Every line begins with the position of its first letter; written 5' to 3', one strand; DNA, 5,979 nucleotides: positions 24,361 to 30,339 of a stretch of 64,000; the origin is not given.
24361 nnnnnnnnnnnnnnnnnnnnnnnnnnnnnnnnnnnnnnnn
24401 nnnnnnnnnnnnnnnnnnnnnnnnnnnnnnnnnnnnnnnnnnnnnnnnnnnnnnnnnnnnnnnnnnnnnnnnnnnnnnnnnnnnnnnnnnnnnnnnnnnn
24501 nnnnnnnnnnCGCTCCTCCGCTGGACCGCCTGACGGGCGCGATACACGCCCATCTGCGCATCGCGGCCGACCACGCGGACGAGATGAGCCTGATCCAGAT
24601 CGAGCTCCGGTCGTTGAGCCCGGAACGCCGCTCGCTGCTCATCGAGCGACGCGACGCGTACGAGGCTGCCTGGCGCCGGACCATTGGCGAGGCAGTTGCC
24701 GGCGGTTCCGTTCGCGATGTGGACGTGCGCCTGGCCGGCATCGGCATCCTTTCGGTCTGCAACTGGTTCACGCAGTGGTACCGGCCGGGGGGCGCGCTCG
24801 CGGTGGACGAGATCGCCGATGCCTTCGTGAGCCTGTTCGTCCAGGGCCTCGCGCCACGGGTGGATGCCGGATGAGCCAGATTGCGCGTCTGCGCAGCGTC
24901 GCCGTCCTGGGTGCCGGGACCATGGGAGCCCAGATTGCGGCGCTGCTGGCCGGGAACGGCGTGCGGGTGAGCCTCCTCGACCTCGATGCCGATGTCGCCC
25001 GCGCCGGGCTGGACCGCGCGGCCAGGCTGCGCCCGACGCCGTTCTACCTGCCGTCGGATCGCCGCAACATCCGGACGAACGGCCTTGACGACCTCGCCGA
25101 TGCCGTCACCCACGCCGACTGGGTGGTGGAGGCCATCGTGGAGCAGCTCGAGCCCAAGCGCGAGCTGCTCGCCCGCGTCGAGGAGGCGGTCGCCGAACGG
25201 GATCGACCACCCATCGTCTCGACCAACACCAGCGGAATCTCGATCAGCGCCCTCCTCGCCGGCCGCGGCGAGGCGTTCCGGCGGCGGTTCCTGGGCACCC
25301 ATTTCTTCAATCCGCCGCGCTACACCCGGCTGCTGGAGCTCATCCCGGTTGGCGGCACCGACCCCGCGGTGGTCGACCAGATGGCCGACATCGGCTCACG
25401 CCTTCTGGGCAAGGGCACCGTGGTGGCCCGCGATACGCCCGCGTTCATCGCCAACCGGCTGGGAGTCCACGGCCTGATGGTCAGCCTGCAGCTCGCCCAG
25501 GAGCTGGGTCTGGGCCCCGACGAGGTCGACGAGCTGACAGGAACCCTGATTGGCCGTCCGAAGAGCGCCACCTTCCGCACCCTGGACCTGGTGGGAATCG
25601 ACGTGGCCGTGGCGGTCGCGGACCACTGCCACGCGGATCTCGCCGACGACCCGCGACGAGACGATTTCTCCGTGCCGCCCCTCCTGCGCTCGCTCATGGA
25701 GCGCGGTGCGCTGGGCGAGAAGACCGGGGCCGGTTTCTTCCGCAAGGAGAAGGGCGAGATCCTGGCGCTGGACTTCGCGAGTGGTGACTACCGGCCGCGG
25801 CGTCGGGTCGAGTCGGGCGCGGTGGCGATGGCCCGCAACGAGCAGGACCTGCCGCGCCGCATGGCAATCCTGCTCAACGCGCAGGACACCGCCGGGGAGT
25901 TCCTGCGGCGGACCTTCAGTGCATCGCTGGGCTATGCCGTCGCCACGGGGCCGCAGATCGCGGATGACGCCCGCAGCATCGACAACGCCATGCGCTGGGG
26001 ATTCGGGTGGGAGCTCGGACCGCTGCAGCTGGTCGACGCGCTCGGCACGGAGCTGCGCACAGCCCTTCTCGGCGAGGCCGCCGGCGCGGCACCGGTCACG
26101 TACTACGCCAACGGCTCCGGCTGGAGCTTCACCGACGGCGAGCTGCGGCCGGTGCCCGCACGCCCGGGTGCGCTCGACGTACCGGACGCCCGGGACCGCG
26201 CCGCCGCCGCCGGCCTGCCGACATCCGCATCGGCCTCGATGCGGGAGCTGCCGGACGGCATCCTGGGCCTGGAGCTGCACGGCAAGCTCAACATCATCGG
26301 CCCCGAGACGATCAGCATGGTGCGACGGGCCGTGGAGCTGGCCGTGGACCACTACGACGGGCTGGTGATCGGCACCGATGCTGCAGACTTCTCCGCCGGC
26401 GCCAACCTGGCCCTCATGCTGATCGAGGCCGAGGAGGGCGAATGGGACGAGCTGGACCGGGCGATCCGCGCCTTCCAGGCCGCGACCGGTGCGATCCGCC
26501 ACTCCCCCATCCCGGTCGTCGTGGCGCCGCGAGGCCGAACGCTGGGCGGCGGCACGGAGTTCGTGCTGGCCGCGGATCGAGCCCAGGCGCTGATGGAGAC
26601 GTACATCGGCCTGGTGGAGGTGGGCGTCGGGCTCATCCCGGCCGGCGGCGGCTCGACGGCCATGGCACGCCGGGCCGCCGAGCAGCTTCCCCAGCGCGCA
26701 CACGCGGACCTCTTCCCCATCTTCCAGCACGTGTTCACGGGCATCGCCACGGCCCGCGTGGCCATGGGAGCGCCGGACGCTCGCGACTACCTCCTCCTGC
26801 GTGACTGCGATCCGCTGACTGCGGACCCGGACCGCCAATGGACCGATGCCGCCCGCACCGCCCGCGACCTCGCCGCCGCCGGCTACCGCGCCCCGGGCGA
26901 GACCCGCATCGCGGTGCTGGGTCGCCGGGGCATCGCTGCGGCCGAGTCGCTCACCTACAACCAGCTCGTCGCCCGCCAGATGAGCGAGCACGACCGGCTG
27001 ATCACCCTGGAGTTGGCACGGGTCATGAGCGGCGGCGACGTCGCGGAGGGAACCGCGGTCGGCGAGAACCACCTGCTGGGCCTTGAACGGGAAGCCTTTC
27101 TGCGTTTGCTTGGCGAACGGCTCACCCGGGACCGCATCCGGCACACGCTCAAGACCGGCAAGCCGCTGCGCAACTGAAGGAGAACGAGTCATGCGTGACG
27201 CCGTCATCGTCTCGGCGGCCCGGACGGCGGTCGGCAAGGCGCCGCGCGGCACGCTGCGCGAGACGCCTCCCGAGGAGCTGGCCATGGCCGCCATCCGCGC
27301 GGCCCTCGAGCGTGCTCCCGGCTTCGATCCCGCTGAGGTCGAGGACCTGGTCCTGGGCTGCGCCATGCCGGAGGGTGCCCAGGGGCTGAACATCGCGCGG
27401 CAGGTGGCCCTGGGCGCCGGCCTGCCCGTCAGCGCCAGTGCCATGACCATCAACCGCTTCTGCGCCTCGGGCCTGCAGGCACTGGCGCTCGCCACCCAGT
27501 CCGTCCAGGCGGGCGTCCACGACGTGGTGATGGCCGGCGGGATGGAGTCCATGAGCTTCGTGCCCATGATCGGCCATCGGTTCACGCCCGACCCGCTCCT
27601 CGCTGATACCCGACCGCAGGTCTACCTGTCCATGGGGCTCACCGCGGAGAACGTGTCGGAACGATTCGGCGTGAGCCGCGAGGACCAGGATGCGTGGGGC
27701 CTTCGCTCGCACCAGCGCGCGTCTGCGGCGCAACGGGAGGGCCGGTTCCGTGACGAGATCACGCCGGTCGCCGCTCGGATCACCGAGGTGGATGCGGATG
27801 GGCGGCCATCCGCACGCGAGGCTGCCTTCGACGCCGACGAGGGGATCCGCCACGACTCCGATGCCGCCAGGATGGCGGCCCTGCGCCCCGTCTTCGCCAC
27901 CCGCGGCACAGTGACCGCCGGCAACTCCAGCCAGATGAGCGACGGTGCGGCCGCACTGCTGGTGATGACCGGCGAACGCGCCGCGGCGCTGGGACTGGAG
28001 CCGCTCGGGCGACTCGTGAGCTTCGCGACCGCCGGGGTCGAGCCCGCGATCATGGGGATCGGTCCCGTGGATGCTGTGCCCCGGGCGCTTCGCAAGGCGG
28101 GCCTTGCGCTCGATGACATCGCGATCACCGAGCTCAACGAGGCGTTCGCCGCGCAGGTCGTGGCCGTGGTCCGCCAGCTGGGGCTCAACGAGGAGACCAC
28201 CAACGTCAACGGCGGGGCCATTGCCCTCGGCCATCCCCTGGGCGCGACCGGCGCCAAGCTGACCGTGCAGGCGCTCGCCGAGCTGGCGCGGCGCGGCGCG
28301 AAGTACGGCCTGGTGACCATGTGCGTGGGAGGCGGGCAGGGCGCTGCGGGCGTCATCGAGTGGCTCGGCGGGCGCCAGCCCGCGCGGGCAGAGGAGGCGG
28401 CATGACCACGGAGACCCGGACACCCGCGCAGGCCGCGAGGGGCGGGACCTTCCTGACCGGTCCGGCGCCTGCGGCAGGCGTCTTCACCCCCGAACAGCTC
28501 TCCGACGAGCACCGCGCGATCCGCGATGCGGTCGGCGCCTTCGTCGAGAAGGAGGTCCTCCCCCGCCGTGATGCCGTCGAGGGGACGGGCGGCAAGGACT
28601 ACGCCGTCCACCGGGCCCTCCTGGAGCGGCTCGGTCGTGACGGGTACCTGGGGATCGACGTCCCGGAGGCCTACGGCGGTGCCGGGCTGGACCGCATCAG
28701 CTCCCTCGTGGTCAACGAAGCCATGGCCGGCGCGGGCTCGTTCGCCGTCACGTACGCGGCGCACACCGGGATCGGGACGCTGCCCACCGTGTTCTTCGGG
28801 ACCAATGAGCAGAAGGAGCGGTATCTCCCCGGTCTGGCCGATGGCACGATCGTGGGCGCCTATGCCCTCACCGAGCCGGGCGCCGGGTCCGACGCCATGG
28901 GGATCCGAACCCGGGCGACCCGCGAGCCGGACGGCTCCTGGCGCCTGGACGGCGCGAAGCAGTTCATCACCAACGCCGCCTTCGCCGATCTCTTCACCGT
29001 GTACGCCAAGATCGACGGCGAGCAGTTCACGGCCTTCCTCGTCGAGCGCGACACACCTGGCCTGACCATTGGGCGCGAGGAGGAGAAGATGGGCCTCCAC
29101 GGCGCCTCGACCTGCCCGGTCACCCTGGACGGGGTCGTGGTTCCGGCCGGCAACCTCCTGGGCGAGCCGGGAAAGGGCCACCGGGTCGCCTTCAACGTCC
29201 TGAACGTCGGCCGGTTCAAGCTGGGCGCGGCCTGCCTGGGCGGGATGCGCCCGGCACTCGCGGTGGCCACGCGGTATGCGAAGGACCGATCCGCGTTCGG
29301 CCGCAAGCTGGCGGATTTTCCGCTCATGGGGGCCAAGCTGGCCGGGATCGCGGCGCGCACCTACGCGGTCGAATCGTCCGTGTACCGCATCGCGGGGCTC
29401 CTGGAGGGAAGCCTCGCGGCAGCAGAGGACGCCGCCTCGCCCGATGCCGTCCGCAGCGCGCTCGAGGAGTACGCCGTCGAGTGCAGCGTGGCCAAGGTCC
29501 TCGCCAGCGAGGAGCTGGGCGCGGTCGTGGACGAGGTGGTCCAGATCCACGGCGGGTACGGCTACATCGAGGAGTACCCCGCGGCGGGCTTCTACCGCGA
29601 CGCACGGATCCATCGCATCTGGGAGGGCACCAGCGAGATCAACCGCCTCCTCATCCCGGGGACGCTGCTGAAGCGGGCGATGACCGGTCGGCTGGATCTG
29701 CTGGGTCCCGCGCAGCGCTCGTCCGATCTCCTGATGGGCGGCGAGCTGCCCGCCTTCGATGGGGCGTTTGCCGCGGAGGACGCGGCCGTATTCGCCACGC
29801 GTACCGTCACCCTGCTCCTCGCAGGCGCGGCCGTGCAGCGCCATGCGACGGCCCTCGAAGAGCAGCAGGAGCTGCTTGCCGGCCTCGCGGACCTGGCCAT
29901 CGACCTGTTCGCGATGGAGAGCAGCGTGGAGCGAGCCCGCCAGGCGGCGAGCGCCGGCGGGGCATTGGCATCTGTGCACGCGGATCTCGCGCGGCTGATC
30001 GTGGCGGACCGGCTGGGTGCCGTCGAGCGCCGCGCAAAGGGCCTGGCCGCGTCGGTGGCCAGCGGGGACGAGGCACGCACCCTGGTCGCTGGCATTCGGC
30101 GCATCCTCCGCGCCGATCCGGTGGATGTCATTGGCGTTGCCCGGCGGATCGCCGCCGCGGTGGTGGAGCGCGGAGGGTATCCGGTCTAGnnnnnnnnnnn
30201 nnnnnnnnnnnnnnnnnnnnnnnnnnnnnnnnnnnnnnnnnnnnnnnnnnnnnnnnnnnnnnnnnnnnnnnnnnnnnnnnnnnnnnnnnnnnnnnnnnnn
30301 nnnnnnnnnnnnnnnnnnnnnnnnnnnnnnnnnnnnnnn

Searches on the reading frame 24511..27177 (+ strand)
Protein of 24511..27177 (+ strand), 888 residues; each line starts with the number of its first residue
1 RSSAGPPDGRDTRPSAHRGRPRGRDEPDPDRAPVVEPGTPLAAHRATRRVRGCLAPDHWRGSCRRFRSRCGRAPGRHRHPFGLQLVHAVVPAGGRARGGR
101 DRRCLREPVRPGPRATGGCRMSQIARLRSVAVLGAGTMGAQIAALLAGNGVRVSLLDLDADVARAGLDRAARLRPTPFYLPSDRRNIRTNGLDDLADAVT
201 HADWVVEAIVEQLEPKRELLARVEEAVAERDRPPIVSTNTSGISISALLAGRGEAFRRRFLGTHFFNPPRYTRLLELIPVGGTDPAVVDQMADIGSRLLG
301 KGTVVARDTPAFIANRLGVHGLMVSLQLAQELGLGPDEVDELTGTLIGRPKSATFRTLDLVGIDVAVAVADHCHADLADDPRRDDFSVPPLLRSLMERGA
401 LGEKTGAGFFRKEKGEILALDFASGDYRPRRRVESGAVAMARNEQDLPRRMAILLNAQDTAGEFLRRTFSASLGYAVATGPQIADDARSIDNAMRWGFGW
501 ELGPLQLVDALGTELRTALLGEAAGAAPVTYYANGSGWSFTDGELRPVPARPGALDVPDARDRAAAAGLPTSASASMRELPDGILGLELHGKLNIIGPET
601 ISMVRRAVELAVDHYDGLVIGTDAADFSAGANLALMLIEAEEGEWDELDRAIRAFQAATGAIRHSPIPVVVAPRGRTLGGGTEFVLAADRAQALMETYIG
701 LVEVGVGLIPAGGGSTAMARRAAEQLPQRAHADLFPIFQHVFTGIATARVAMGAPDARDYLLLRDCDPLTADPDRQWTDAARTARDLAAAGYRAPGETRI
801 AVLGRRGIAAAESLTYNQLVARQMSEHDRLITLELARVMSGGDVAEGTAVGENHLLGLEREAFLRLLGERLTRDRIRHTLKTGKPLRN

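Call 12: search_protein_families(library=pfam, proteins=[window:24511-27177:+], max_evalue=0.001)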
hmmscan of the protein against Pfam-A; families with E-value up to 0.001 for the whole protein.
window:24511-27177:+ (888 aa): 5 families
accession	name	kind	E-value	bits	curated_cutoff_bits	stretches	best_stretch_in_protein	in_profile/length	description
PF02737.24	3HCDH_N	-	1.6e-37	129.6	22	1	129-308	1-179/180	3-hydroxyacyl-CoA dehydrogenase, NAD binding domain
PF00725.27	3HCDH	-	3.3e-18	66.4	22.1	1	312-411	2-96/97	3-hydroxyacyl-CoA dehydrogenase, C-terminal domain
PF00378.25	ECH_1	-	1.6e-09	37.9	27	1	613-728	37-150/251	Enoyl-CoA hydratase/isomerase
PF16113.10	ECH_2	-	6e-06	26.4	27.2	1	592-721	11-142/335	Enoyl-CoA hydratase/isomerase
PF01210.29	NAD_Gly3P_dh_N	-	3.7e-05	24.2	23.1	1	130-227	2-93/158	NAD-dependent glycerol-3-phosphate dehydrogenase N-terminus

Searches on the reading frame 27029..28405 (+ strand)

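Call 12: search_protein_families(library=pfam, proteins=[window:27029-28405:+], max_evalue=0.001)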
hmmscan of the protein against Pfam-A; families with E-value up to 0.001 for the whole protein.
window:27029-28405:+ (458 aa): 3 families
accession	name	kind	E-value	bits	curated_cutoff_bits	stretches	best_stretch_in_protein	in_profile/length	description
PF00108.29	Thiolase_N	-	5.3e-73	246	26.4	1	59-314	2-258/260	Thiolase, N-terminal domain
PF02803.24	Thiolase_C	-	1.3e-45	154.5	27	1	324-444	2-122/123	Thiolase, C-terminal domain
PF00109.32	ketoacyl-synt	-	8.2e-05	22.8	20.8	1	135-175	164-204/252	Beta-ketoacyl synthase, N-terminal domain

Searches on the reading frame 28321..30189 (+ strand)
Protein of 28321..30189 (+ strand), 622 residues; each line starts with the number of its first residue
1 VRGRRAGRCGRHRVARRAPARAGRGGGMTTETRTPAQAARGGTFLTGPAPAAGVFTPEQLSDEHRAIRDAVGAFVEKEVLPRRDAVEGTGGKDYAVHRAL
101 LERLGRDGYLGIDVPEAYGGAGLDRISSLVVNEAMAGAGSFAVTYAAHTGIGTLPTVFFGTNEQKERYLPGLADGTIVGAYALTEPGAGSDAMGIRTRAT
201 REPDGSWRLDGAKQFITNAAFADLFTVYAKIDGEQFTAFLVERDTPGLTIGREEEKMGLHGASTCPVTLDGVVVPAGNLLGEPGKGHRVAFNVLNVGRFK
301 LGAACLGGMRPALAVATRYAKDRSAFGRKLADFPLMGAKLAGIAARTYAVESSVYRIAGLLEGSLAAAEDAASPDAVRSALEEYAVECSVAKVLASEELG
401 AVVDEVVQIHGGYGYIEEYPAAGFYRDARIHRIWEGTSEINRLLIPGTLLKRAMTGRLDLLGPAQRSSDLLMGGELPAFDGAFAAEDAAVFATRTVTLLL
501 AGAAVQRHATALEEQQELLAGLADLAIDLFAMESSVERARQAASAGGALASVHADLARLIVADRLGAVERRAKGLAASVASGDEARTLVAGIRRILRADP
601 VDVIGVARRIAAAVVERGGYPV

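Call 12: search_protein_families(library=pfam, proteins=[window:28321-30189:+], max_evalue=0.001)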
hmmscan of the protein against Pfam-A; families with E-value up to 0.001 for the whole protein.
window:28321-30189:+ (622 aa): 7 families
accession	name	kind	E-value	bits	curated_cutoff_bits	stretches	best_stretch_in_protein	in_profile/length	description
PF00441.29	Acyl-CoA_dh_1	-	2.3e-35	122.4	22.4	1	284-445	1-145/150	Acyl-CoA dehydrogenase, C-terminal domain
PF02771.21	Acyl-CoA_dh_N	-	1.2e-28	100.2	22.9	1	61-175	1-112/113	Acyl-CoA dehydrogenase, N-terminal domain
PF02770.24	Acyl-CoA_dh_M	-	4e-26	91.5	33.3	1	180-272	1-97/97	Acyl-CoA dehydrogenase, middle domain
PF21263.2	Acyl-CoA-dh_C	-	4e-21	75.6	27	1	494-594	3-96/96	Acyl-CoA dehydrogenase, C-terminal domain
PF08028.16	Acyl-CoA_dh_2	-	7.1e-12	46.2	22.7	1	301-438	3-133/134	Acyl-CoA dehydrogenase, C-terminal domain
PF22924.1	ACOX_C_alpha1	-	2.7e-07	31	27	1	296-438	6-157/169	Acyl-CoA oxidase, C-alpha1 domain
PF21343.2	ACAD9-ACADV_C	-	1.4e-05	25.8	27.8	1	505-570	25-90/120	ACAD9/ACADV, C-terminal domain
